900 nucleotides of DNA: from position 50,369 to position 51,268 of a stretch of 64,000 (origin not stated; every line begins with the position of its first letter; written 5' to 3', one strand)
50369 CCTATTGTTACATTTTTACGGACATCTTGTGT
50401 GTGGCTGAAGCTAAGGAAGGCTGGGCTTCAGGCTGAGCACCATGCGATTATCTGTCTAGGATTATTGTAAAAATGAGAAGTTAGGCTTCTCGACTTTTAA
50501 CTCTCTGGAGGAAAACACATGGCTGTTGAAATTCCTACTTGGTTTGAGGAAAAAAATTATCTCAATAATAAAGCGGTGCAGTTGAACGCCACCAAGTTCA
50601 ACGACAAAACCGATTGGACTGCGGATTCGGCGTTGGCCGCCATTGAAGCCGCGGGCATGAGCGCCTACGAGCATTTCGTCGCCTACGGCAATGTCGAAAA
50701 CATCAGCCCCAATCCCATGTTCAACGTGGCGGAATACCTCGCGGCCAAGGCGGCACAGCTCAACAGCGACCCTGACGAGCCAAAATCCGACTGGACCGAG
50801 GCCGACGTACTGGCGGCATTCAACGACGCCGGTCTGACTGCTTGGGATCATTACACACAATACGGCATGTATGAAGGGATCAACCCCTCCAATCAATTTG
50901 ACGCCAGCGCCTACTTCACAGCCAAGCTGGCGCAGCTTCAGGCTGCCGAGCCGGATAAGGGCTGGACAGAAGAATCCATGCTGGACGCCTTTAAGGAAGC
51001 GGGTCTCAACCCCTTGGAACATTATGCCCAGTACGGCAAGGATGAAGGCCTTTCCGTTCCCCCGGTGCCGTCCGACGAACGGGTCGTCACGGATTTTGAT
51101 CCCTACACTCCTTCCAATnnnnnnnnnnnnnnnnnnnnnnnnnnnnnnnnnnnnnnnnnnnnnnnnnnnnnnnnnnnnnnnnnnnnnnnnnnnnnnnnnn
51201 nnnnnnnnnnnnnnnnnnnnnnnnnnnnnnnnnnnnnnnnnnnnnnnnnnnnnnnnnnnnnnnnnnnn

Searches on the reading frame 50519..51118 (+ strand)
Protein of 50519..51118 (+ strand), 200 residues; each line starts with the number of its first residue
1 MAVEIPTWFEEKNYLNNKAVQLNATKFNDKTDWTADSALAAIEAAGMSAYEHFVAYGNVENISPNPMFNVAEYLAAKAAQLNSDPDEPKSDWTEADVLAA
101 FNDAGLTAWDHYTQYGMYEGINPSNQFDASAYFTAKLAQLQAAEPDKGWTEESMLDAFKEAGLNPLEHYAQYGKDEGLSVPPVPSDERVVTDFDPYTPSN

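Call 11: search_solved_structures(query=window:50519-51118:+, max_evalue=10)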
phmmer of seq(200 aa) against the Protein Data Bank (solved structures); distinct sequences matched with E-value up to 10: 1.
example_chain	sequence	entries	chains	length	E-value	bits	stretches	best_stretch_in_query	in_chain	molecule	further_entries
7awy_A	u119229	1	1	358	0.079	16.3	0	96-146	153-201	Scone-R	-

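Call 12: find_homologous_proteins(query=window:50519-51076:+, max_evalue=0.001)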
Query seq(186 aa) (186 aa): 7 proteins with E <= 0.001 among 197 candidates.
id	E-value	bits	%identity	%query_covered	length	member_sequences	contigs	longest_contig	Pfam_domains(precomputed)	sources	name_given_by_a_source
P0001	3.7e-119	414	99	100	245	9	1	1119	-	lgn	-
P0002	7.9e-56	207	56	97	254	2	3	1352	-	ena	-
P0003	5.3e-47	178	62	77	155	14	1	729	-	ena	-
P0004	1.3e-45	174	90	48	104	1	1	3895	-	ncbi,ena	-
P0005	2.1e-39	154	49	91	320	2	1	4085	-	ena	-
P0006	1.9e-29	121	40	90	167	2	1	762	-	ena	-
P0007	3.3e-26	111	41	96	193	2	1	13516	-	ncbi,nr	ncbi:MAG: hypothetical protein M1579_03565 [Gammaproteobacteria bacterium]|nr:hypothetical protein [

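Call 30: find_encoding_contigs(protein=P0004, flank=10000)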
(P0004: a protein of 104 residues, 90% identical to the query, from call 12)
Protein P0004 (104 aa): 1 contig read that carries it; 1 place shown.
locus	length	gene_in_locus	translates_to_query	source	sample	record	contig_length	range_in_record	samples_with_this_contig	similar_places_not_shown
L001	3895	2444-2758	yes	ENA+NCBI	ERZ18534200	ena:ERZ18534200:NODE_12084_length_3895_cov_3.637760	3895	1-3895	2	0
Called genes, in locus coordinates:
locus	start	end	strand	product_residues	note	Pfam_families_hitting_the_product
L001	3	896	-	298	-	?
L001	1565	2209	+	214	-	PF00239:Resolvase, PF02796:HTH_7, PF13384:HTH_23 (faint), PF13518:HTH_28 (weak)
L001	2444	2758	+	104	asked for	-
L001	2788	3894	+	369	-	?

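Call 42: find_related_loci(query=A5, collection=genome_contigs, flank=10000)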
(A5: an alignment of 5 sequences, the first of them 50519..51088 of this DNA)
Query A5 (190 aa) in genome_contigs; peptide patterns used: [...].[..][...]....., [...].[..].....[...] (x = any residue, [..] = any of these).
599 stretches matched a pattern (row limit reached: there are more); 3 encode a relative of the query (tblastn E <= 1e-3); 3 distinct loci.
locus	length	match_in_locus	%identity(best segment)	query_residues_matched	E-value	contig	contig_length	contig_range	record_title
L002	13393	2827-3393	55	6-190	9e-66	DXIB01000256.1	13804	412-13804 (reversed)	MAG TPA_asm: Candidatus Mailhella excrementigallinarum isolate 708 CHK119__C120866_L13804_SAMEA104467390, whole genome s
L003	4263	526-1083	50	2-186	5e-55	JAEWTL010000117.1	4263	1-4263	MAG: Bacillota bacterium isolate OH_SDB_141 k127_774546, whole genome shotgun sequence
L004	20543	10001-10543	41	3-185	2e-39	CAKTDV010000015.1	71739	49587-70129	MAG: uncultured Desulfovibrio sp. isolate REFINED_METABAT215_TOP10_CONTIGS_1500_ASSEMBLY_K77_MERGED__Hadza_MoBio_hadza-A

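Call 45: search_protein_families(library=pfam, proteins=[L004:2441-3229:+, L004:4864-5442:-, L004:6703-8247:+, L004:8353-9267:+, L004:9313-9858:+, L004:10001-12604:+, L004:12669-13979:-, L004:13969-15846:-, L004:15876-17225:+, L004:17917-19437:+], max_evalue=0.0001)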
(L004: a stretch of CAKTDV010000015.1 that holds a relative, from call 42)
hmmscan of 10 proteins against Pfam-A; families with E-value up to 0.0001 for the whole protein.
L004:2441-3229:+ (262 aa): 4 families
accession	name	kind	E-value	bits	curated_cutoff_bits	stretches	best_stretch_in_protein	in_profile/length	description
PF04545.22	Sigma70_r4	-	4.5e-18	64.9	24.1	1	200-248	2-50/50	Sigma-70, region 4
PF04542.20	Sigma70_r2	-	2.8e-12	46.7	24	1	36-107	2-70/71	Sigma-70 region 2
PF08281.18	Sigma70_r4_2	-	4.4e-10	39.5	25.7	1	199-246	7-54/54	Sigma-70, region 4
PF04539.22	Sigma70_r3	-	3e-06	27.7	25.3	1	116-171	3-60/78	Sigma-70 region 3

L004:4864-5442:- (192 aa): 0 families

L004:6703-8247:+ (514 aa): 1 family
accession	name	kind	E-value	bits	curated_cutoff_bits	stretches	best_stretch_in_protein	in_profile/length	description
PF03553.21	Na_H_antiporter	-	2.9e-52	178.2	23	1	186-483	33-303/303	Na+/H+ antiporter family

L004:8353-9267:+ (304 aa): 1 family
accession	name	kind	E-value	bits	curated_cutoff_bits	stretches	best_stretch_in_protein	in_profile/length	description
PF06629.18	MipA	-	5.3e-46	158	24.2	1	84-304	1-221/221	MltA-interacting protein MipA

L004:9313-9858:+ (181 aa): 0 families

L004:10001-12604:+ (867 aa): 0 families

L004:12669-13979:- (436 aa): 1 family
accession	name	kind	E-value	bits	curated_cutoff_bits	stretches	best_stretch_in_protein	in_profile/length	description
PF01189.24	Methyltr_RsmB-F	-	1.5e-36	126.4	27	1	82-277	2-198/199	16S rRNA methyltransferase RsmB/F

L004:13969-15846:- (625 aa): 0 families

L004:15876-17225:+ (449 aa): 3 families
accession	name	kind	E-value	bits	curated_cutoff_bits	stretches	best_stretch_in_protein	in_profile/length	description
PF01071.24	GARS_A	-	1.6e-75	253.7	27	1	124-316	1-194/194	Phosphoribosylglycinamide synthetase, ATP-grasp (A) domain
PF02844.21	GARS_N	-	3.6e-36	124.4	29.5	1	23-123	1-100/100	Phosphoribosylglycinamide synthetase, N domain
PF02843.22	GARS_C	-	8.5e-30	103.4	34.8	1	351-441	1-92/92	Phosphoribosylglycinamide synthetase, C domain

L004:17917-19437:+ (506 aa): 5 families
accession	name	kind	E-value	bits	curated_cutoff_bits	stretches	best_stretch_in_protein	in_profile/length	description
PF00005.33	ABC_tran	-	3.5e-41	141.5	25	2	25-177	1-135/137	ABC transporter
PF13304.12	AAA_21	-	1.9e-16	61.4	27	1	144-211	231-298/304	AAA domain, putative AbiEii toxin, Type IV TA system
PF13555.12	AAA_29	-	1.4e-06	28.4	27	0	290-314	15-39/61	P-loop containing region of AAA domain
PF13191.12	AAA_16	-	4e-05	24.6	32.6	0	24-59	11-48/167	AAA ATPase domain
PF13401.12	AAA_22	-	4.4e-05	24.3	27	0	36-176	6-92/130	AAA domain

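Call 47: search_protein_families(library=pfam, proteins=[L002:1671-2297:-, L002:2818-7326:+, L002:7336-8241:+, L002:8579-9685:+, L002:10526-12166:+, L002:12284-13393:-], max_evalue=0.0001)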
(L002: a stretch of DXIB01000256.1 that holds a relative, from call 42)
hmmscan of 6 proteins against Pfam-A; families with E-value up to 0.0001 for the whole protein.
L002:1671-2297:- (208 aa): 2 families
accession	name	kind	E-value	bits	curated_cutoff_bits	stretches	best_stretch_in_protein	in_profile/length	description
PF00239.26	Resolvase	-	8e-36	123.7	23.3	1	3-136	2-145/145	Resolvase, N terminal domain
PF02796.21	HTH_7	-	7.1e-09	36.1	23.8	1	138-179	1-42/45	Helix-turn-helix domain of resolvase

L002:2818-7326:+ (1502 aa): 0 families

L002:7336-8241:+ (301 aa): 1 family
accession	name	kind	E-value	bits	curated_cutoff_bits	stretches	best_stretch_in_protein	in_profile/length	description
PF07277.16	SapC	-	1.6e-44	152.6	28.9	1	57-280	1-220/220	SapC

L002:8579-9685:+ (368 aa): 2 families
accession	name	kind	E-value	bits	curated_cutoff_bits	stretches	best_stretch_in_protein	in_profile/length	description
PF13776.11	DUF4172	-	3.7e-28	98.1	25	1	3-84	1-82/82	Domain of unknown function (DUF4172)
PF02661.23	Fic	-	2.2e-14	54.5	24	1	113-220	1-91/93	Fic/DOC family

L002:10526-12166:+ (546 aa): 0 families

L002:12284-13393:- (369 aa): 0 families

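Call 48: predict_structure(alignment_id=A4)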
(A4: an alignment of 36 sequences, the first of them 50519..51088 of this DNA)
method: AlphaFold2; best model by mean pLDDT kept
length: 190 residues; sequences in the alignment: 36
mean_pLDDT: 96.6   pTM: 0.89
mean pLDDT of the five models: 96.6, 96.2, 96.2, 96.1, 95.7
residues with pLDDT >= 90: 185; 70-90: 4; 50-70: 1; < 50: 0
segments of 3 or more residues with pLDDT < 50: none
pLDDT, mean of each block of 10 residues (from residue 1): 91 98 98 98 98 97 97 98 93 97 97 95 97 98 98 96 96 97 96
secondary structure, 60 per line:
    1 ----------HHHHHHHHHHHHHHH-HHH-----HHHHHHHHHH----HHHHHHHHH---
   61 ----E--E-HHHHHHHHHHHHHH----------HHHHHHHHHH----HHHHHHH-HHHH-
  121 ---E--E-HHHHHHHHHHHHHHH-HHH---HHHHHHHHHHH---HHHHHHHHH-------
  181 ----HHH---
elements in order: H11-25 H35-44 H49-57 H70-83 H94-103 H108-114 H116-119 H129-143 H151-161 H165-173

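Call 60: fold_search(model_id=the predicted structure, library=pdb)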
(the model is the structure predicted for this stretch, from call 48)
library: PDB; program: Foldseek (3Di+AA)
matches with E <= 10: 18; with E <= 0.001: 0
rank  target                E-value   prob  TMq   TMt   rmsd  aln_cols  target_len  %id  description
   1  1up5_A                3.6e+00  0.02  0.14  0.16  14.5       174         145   12  Chicken Calmodulin (released 2005-03-24)
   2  2v57_C                4.5e+00  0.02  0.16  0.17  16.4       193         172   14  Crystal structure of the TetR-like transcriptional regulator LfrR from Mycobacterium smegmatis in complex with proflav (released 2009-10-20)
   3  6s4n_D                4.5e+00  0.02  0.18  0.16  17.9       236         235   12  LXRbeta ligand binding domain in comlpex with small molecule inhibitors (released 2019-11-27)
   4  7y18_C                4.7e+00  0.01  0.13  0.07  21.7       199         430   12  Crystal structure of ribosomal ITS2 pre-rRNA processing complex from Saccharomyces cerevisiae (released 2023-06-14)
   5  6ao8                  4.7e+00  0.01  0.13  0.06  17.3       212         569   14  Crystal structure of arginyl-tRNA_synthetase from Neisseria gonorrhoeae in complex with arginine (released 2017-08-30)
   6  8if8_B                5.0e+00  0.01  0.14  0.06  18.5       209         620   12  Arabinosyltransferase AftA (released 2023-05-31)
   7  2q24_B                5.6e+00  0.04  0.24  0.25  14.9       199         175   13  Crystal structure of TetR transcriptional regulator SCO0520 from Streptomyces coelicolor (released 2007-07-03)
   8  2w73_F                7.0e+00  0.02  0.15  0.18  14.1       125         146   10  High-resolution structure of the complex between calmodulin and a peptide from calcineurin A (released 2009-05-12)
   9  1k78_A                7.4e+00  0.02  0.12  0.16  16.0       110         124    8  Pax5(1-149)+Ets-1(331-440)+DNA (released 2002-01-04)
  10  4ds7_A                7.4e+00  0.02  0.15  0.18  14.5       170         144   13  Crystal structure of yeast calmodulin bound to the C-terminal fragment of spindle pole body protein Spc110 (released 2012-03-07)
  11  7e1n_A                7.4e+00  0.01  0.16  0.15  17.9       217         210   10  Crystal structure of PhlH in complex with 2,4-diacetylphloroglucinol (released 2022-02-02)
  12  3cln                  7.8e+00  0.01  0.14  0.17  15.0       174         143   12  STRUCTURE OF CALMODULIN REFINED AT 2.2 ANGSTROMS RESOLUTION (released 1988-07-16)
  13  8j5y_C                7.8e+00  0.01  0.13  0.13  13.9       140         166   11  Structural and mechanistic insight into ribosomal ITS2 RNA processing by nuclease-kinase machinery (released 2024-01-17)
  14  6dah_D                8.3e+00  0.02  0.15  0.17  15.0       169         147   15  2.5 Angstrom crystal structure of the N97S CaM mutant (released 2018-10-17)
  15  2qwt                  8.3e+00  0.01  0.17  0.18  15.7       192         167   17  Crystal structure of the TetR transcription regulatory protein from Mycobacterium vanbaalenii (released 2007-08-28)
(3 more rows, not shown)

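Call 67: search_solved_structures(query=A4, max_evalue=10)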
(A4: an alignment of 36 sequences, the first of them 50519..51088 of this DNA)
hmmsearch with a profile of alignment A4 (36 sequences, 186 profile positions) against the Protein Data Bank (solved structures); distinct sequences matched with E-value up to 10: 1.
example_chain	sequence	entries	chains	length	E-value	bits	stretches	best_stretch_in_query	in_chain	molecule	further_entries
9lhr_A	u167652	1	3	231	0.3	14.2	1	99-159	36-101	DUF3494 domain-containing protein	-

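Call 69: search_protein_families(library=pfam, alignment_id=A4, max_evalue=10)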
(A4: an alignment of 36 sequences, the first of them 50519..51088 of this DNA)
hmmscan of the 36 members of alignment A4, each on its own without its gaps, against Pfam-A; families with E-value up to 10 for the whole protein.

A. member 1, window:50519-51088:+ (190 aa): 2 families
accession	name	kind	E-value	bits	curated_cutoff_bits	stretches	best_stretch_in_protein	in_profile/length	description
PF03793.24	PASTA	-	0.0097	16.3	23.2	1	29-66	5-48/64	PASTA domain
PF11216.13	DUF3012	-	0.23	12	25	0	29-39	14-24/32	Protein of unknown function (DUF3012)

B. families by the number of members that match (of 36 scanned): 62 families (the first 25 are shown)
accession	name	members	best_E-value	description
PF03793.24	PASTA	6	1.7e-05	PASTA domain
PF11216.13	DUF3012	4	0.23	Protein of unknown function (DUF3012)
PF11565.13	PorB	3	0.055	Alpha helical Porin B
PF23930.1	DUF7268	2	0.0041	Family of unknown function (DUF7268)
PF12010.13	DUF3502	2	0.0047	Domain of unknown function (DUF3502)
PF06244.18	Ccdc124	2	0.0094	Coiled-coil domain-containing protein 124 /Oxs1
PF19288.4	CofH_C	2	0.026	CofH/MqnC C-terminal region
PF02344.20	Myc-LZ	2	0.086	Myc leucine zipper domain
PF19516.4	DUF6049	2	0.3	Family of unknown function (DUF6049)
PF09377.16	SBDS_domain_II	1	0.00091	SBDS protein, domain II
PF25596.1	CPSase_L_D1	1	0.0033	Carbamoyl phosphate synthase preATP-grasp domain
PF11827.13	DUF3347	1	0.0055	Protein of unknown function (DUF3347)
PF21774.3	NagJ_C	1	0.007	Hyaluronidase post-catalytic domain-like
PF00109.32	ketoacyl-synt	1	0.01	Beta-ketoacyl synthase, N-terminal domain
PF13011.12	LZ_Tnp_IS481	1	0.013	leucine-zipper of insertion element IS481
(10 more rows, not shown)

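Call 81: find_homologous_proteins(query=A4, max_evalue=0.00001)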
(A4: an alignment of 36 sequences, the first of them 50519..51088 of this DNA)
Query A4 (36 sequences) (190 aa, profile of the alignment): 42 proteins with E <= 0.00001 among 3901 candidates.
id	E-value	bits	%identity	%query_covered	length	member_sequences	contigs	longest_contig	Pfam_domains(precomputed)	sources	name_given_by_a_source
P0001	2.8e-72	261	99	100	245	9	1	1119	-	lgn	-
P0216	4.3e-66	240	43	97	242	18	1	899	-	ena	-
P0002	6.9e-65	236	55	97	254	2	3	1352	-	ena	-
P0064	2.1e-61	225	49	97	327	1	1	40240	-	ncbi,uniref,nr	ncbi:hypothetical protein CR159_19795 [Pollutimonas subterranea]|uniref:Uncharacterized protein n=1 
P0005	1.4e-59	219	47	95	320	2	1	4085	-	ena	-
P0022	5.1e-58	214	40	95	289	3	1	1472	PF00353.26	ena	-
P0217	7.0e-55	204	41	97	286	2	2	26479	-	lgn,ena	-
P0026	6.6e-54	201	47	87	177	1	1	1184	PF18842.7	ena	-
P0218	7.0e-54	201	34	94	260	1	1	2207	-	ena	-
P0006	3.0e-53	198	40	88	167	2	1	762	-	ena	-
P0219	4.1e-53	198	41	97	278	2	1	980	-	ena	-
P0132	4.8e-53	198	36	98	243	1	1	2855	-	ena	-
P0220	2.1e-52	196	41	88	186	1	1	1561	-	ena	-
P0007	6.8e-52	194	41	96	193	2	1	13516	-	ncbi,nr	ncbi:MAG: hypothetical protein M1579_03565 [Gammaproteobacteria bacterium]|nr:hypothetical protein [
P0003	1.4e-51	193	62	76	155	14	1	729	-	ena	-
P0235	1.7e-36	144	32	72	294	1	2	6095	-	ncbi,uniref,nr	ncbi:hypothetical protein [Methylobacterium crusticola]|uniref:hypothetical protein n=1 Tax=Methylob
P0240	2.9e-25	107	31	73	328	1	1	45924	-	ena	-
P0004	4.1e-25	107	90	47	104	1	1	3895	-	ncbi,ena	-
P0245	1.5e-13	69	31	41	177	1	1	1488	-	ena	-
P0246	5.4e-8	51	24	93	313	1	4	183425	-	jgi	jgi:hypothetical protein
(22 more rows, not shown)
